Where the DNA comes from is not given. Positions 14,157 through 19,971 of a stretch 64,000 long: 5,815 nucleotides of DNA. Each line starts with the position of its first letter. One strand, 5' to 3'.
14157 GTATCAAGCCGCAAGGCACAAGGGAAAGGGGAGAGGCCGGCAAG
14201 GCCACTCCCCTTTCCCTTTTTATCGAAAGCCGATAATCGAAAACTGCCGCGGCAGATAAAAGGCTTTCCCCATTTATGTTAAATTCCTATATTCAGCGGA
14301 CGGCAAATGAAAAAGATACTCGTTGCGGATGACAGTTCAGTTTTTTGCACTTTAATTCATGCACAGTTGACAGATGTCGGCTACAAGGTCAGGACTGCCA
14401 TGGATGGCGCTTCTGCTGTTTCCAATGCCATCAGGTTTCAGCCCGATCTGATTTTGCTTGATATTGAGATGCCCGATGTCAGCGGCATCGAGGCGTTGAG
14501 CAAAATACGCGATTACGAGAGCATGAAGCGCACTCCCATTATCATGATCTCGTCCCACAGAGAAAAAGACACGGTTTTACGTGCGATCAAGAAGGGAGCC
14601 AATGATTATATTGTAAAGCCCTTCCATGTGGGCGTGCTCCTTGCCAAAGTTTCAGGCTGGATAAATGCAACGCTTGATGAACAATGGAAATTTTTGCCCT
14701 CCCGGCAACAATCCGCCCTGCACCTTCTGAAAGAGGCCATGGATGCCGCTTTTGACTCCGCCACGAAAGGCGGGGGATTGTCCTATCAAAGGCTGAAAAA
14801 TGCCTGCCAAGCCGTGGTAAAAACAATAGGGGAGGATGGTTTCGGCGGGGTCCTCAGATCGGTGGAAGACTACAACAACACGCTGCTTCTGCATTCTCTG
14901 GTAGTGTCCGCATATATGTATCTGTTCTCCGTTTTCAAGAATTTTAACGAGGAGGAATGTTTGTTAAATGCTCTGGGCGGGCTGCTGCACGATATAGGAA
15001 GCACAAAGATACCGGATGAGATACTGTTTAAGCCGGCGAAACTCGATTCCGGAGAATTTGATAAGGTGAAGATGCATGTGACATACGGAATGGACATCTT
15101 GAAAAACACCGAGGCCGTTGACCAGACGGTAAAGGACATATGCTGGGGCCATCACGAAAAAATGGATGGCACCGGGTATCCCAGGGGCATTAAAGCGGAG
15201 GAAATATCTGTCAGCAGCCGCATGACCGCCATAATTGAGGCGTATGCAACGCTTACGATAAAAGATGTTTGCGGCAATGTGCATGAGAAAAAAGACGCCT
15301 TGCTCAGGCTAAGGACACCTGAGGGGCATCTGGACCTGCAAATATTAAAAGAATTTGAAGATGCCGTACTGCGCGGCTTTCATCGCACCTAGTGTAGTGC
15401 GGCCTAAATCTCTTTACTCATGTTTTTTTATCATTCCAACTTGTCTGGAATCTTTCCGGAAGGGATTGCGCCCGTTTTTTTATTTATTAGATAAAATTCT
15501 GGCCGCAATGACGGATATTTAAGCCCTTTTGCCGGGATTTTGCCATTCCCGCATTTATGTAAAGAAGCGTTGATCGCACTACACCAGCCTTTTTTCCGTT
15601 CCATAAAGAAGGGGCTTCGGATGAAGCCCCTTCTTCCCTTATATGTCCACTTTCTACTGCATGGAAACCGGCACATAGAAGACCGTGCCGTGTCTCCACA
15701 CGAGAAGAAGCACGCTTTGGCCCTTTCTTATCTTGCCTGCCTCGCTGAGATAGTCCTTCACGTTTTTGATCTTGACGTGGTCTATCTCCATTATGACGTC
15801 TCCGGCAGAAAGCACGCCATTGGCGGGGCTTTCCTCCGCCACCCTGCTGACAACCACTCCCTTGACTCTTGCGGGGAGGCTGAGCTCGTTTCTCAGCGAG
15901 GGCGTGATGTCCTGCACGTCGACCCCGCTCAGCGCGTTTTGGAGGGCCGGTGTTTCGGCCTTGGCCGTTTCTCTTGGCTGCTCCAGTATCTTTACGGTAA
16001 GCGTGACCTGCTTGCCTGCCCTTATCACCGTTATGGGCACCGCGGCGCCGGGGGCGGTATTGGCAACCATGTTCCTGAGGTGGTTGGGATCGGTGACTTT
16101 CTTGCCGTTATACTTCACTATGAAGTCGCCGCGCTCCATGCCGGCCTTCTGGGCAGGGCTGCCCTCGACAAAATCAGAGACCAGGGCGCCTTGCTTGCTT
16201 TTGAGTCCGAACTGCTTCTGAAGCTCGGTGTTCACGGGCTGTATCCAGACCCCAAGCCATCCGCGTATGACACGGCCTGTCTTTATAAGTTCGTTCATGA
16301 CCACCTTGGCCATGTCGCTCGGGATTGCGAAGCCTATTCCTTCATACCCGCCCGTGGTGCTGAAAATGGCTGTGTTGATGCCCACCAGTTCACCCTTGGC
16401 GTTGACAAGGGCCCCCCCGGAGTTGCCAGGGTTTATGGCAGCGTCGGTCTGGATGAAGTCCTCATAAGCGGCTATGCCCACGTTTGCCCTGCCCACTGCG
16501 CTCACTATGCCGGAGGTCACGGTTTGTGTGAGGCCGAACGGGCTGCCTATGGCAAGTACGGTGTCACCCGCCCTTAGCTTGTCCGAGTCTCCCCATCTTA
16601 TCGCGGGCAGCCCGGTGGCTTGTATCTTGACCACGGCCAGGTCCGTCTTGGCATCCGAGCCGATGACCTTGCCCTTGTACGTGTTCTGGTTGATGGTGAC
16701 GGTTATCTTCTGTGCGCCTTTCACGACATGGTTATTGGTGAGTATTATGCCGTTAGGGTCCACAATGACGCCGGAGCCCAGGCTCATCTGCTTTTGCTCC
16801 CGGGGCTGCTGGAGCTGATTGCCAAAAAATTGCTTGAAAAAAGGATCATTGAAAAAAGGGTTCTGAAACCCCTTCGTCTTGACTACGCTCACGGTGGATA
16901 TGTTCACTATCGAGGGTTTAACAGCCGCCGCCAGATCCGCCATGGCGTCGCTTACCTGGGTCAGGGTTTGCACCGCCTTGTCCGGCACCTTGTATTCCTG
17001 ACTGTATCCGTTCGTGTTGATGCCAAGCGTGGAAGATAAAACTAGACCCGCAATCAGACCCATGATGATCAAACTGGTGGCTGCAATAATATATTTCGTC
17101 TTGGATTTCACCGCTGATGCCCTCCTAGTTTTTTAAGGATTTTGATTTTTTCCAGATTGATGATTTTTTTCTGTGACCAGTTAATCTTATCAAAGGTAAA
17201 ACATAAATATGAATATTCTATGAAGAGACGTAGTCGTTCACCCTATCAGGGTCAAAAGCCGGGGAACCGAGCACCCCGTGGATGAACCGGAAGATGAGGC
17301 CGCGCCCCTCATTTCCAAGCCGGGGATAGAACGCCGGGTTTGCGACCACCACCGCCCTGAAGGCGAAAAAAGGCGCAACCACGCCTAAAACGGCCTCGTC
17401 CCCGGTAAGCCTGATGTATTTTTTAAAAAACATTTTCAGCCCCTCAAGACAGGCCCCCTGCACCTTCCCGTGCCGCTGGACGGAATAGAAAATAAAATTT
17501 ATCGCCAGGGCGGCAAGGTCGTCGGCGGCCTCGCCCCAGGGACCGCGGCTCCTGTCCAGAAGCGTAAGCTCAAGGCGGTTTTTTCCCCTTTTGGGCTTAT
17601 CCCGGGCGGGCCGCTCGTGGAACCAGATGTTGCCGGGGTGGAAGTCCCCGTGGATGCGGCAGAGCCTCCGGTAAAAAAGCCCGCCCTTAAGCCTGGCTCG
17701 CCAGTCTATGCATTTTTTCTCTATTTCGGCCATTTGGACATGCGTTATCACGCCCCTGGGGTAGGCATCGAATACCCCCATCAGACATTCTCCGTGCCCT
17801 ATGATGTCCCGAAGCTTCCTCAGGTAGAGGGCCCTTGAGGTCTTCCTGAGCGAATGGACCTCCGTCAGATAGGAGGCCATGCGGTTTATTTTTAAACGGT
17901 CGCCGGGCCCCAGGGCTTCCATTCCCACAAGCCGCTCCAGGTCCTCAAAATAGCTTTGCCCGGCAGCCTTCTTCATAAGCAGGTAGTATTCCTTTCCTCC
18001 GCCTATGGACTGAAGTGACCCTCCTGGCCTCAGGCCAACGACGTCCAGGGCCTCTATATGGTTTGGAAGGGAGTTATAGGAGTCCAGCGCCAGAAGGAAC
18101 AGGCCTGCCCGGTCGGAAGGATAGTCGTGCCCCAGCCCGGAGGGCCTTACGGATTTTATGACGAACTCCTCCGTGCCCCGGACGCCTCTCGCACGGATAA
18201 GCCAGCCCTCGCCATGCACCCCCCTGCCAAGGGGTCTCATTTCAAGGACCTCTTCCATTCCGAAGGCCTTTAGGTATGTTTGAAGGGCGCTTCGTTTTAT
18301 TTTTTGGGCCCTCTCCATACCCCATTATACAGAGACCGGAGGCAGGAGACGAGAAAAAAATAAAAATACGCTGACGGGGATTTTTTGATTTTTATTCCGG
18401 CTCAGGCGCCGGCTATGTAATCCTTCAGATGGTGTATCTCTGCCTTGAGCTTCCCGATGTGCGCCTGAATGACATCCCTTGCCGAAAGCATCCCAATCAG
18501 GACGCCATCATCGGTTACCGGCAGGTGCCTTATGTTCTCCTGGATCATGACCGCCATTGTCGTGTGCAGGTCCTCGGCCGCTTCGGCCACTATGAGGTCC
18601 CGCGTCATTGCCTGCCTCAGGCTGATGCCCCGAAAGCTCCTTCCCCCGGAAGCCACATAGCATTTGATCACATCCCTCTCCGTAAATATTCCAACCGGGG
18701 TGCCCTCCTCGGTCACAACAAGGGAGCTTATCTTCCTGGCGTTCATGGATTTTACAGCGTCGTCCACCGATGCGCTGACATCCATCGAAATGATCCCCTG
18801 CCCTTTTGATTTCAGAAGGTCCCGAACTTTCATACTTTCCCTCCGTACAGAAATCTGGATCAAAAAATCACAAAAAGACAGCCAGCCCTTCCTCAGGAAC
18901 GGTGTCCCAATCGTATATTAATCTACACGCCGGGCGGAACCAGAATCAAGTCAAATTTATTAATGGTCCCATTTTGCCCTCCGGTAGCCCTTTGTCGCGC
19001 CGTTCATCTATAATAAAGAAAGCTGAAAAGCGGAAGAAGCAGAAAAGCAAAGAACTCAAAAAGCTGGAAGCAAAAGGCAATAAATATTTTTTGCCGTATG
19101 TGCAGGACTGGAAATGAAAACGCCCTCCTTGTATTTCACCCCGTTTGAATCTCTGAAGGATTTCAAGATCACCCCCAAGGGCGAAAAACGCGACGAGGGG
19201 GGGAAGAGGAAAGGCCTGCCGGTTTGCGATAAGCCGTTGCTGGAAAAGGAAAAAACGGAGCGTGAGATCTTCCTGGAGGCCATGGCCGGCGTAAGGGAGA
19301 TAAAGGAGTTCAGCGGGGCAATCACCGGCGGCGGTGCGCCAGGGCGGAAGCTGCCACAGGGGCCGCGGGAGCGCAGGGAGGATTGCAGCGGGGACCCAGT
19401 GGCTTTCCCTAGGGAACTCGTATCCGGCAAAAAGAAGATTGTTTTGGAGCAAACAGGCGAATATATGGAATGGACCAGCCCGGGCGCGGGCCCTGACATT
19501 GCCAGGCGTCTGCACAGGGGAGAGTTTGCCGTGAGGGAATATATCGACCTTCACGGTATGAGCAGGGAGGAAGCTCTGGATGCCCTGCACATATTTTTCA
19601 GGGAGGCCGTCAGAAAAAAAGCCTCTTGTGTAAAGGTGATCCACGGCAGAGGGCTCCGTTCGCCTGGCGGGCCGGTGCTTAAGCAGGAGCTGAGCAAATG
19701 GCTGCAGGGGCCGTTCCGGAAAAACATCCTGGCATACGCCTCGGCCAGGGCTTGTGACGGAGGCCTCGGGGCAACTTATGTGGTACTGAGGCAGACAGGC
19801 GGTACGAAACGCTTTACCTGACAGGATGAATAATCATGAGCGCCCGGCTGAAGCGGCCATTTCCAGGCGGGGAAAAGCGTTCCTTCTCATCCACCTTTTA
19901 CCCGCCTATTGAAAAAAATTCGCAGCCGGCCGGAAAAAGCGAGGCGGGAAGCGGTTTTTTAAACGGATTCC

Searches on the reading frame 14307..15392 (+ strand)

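Call 49: search_protein_families(library=pfam, proteins=[window:14307-15392:+], max_evalue=0.0001)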
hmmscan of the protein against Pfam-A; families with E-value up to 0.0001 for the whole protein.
window:14307-15392:+ (361 aa): 3 families
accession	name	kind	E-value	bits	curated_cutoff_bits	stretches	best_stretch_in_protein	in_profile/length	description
PF00072.30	Response_reg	-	6.2e-29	100.8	30.2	1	4-115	1-110/111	Response regulator receiver domain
PF13487.12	HD_5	-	3.2e-22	79.5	27.2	1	203-344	24-168/170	HD domain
PF01966.28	HD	-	2.8e-10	40.9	22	1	196-314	4-114/116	HD domain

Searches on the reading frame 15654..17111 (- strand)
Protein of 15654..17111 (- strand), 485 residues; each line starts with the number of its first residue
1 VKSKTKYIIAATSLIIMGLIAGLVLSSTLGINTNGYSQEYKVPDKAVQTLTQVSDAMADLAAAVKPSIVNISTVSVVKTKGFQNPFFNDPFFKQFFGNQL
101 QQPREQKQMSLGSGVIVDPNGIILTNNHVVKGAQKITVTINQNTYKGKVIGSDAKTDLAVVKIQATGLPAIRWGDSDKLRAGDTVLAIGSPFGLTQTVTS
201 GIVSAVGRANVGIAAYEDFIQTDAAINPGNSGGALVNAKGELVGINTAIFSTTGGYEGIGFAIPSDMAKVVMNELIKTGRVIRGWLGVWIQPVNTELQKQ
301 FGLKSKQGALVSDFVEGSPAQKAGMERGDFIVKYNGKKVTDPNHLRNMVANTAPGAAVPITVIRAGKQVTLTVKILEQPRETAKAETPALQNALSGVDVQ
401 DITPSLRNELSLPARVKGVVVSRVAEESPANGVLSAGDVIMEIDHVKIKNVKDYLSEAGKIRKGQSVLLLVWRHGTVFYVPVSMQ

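Call 49: search_protein_families(library=pfam, proteins=[window:15654-17111:-], max_evalue=0.0001)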
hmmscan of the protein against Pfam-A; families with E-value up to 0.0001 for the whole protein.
window:15654-17111:- (485 aa): 8 families
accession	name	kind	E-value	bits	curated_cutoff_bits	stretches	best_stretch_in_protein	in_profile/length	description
PF13365.12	Trypsin_2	-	8.5e-35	121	27.6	1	112-245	1-144/144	Trypsin-like peptidase domain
PF13180.12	PDZ_2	-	2.5e-24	85.8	27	2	300-375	12-80/80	PDZ domain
PF00089.32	Trypsin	-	1.5e-21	77.7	20.6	1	107-268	16-216/220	Trypsin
PF17820.7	PDZ_6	-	2.3e-19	69.3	27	1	311-364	2-54/54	PDZ domain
PF00595.29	PDZ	-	1.5e-16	61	23.2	2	283-362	9-80/81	PDZ domain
PF19805.5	DUF6288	-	7.9e-06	25.7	26.3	0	419-451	3-35/402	Family of unknown function (DUF6288)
PF10459.15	Peptidase_S46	-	4.6e-05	22.7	22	0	222-246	626-650/698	Peptidase S46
PF14685.13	PDZ_Tricorn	-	9.9e-05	22.7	25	0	316-368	29-83/88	Tricorn protease PDZ domain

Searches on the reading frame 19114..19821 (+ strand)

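Call 49: search_protein_families(library=pfam, proteins=[window:19114-19821:+], max_evalue=0.0001)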
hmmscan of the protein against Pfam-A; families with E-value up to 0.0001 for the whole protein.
window:19114-19821:+ (235 aa): 1 family
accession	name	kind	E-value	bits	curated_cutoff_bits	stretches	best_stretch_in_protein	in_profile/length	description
PF01713.27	Smr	-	2e-22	79.5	25.7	1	144-226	1-77/77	Smr domain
